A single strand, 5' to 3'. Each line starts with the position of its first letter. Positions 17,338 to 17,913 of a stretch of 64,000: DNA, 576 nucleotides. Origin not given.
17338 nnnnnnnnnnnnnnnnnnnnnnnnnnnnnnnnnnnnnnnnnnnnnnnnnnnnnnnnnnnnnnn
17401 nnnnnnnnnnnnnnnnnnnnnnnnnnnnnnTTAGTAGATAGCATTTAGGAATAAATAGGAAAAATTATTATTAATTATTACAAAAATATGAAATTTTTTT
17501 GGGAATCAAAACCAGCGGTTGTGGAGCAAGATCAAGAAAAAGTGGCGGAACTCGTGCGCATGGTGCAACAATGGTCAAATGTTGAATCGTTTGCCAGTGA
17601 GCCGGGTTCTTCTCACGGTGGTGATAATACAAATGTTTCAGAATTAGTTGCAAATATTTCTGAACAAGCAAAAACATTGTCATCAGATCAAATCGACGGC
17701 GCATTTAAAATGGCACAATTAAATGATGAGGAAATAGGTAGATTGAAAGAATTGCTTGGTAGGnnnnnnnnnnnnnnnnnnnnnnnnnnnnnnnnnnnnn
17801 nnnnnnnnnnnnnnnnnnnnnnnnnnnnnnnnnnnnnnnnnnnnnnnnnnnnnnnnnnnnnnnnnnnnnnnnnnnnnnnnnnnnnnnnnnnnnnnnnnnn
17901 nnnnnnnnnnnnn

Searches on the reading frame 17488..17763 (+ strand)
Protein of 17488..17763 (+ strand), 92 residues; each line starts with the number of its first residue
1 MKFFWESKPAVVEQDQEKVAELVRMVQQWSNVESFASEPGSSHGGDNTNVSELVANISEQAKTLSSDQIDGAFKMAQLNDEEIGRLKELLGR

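Call 21: find_homologous_proteins(query=window:17488-17763:+, max_evalue=0.001)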
Query window:17488-17763:+ (92 aa): 1 proteins with E <= 0.001 among 2 candidates.
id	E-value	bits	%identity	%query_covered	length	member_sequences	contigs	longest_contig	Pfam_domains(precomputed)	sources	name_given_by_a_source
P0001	5.2e-52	191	100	100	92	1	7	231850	-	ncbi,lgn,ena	-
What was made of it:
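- Tried and rejected: It has no homologue among 5.8 billion proteins (call 21).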
